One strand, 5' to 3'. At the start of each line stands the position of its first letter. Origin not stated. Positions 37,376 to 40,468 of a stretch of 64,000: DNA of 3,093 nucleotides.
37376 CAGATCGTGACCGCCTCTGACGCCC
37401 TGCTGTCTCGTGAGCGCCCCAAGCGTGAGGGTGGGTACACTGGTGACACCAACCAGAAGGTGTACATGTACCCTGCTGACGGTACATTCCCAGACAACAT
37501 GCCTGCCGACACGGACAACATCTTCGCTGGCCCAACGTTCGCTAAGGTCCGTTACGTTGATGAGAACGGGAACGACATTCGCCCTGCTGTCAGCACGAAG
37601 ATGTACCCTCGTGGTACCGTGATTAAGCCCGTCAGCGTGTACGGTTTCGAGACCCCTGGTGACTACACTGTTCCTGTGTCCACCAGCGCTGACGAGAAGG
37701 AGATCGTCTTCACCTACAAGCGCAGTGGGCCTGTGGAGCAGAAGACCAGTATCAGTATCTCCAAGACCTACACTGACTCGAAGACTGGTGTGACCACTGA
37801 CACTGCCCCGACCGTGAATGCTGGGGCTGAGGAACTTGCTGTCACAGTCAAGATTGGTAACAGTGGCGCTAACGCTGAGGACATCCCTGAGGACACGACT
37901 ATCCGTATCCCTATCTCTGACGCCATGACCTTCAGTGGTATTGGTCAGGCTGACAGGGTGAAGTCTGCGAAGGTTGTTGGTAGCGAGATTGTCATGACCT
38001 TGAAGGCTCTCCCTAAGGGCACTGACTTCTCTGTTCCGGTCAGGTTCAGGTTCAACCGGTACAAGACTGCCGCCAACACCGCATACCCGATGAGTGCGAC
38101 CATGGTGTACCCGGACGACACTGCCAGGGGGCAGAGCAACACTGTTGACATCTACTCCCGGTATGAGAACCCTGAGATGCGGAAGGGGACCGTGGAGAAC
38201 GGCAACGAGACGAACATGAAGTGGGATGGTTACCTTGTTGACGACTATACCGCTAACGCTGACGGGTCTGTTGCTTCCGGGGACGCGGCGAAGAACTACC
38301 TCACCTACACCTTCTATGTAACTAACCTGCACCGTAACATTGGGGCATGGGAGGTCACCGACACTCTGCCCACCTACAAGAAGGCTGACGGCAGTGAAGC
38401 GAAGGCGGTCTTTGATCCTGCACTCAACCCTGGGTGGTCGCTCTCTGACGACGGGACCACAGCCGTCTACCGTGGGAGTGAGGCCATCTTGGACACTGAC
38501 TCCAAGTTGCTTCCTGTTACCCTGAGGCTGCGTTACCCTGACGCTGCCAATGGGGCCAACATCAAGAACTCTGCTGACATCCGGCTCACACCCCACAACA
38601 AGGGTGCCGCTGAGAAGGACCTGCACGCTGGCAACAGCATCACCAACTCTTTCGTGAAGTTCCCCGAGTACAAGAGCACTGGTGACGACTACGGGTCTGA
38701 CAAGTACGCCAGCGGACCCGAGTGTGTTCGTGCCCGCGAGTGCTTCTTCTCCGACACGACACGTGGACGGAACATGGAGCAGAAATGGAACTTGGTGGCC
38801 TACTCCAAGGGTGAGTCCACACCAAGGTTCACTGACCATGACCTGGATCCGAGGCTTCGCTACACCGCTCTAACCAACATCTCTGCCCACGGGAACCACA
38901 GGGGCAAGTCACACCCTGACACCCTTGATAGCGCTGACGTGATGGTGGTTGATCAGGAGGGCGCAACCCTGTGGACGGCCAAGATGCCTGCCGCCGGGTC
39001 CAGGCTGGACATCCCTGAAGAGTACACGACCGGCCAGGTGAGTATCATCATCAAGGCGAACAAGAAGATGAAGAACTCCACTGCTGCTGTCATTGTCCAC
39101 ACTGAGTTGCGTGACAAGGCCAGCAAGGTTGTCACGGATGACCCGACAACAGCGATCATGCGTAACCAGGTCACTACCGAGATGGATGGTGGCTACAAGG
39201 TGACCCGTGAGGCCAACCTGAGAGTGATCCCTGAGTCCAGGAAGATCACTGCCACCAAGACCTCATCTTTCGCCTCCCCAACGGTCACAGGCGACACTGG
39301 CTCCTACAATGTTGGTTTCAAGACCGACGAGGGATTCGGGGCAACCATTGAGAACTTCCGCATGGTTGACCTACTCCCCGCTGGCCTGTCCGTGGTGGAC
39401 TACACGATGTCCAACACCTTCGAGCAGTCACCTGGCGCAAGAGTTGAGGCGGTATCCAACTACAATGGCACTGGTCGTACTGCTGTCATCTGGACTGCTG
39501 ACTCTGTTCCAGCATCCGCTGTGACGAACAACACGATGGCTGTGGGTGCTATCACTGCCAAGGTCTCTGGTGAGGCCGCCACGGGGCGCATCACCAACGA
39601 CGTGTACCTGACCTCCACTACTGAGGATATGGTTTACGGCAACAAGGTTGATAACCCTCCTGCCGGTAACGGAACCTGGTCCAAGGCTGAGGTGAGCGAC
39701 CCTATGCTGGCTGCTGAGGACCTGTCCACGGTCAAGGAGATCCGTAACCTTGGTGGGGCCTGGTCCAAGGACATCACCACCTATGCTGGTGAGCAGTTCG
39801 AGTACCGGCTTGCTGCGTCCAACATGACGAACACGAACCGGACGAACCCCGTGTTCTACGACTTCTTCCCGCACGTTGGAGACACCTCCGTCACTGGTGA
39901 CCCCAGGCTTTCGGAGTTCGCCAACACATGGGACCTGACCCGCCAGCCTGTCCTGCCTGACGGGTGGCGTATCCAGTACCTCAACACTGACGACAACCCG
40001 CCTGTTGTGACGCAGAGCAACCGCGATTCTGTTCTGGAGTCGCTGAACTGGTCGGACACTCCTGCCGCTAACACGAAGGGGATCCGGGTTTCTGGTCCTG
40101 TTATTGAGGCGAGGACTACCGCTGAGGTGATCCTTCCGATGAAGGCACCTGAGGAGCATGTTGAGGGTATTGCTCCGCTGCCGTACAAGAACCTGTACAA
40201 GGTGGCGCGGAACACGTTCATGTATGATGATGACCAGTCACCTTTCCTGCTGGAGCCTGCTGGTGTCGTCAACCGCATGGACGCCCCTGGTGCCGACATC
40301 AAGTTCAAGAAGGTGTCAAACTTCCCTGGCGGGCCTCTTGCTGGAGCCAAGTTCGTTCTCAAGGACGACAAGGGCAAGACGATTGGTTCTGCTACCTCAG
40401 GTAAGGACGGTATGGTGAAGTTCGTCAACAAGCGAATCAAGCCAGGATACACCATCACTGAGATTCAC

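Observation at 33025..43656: Complete sortase-dependent pilus operon abutting a lower-GC phage-like gene block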

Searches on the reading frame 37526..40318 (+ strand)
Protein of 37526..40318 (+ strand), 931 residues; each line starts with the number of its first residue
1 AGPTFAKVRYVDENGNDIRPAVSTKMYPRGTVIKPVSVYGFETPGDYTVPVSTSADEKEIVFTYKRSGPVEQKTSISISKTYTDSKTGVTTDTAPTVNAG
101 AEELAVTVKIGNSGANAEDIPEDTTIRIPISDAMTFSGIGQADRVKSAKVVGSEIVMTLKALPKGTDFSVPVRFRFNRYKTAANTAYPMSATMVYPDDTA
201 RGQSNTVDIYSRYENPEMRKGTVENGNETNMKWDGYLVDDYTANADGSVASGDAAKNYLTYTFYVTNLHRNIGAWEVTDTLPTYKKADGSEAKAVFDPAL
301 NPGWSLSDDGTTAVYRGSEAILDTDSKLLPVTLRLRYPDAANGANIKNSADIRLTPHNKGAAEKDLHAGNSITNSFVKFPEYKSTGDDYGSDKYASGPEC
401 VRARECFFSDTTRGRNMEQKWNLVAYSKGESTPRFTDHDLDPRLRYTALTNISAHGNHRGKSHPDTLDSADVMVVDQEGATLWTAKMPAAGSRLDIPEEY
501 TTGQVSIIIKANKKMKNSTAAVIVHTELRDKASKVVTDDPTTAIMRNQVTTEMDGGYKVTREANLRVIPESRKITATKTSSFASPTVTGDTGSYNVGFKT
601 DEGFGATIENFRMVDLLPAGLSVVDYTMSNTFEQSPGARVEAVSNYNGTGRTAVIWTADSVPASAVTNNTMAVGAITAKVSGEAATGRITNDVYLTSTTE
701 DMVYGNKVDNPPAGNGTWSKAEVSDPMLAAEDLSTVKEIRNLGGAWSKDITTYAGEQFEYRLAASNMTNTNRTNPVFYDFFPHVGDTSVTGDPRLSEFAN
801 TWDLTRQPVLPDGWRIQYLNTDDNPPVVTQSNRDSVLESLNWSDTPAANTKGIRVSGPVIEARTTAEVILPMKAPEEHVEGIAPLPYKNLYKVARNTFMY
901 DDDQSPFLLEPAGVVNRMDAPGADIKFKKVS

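Call 88: find_homologous_proteins(query=window:37526-40318:+)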
Query window:37526-40318:+: 8000 candidates shared short words with the query, none scored E <= 0.001.
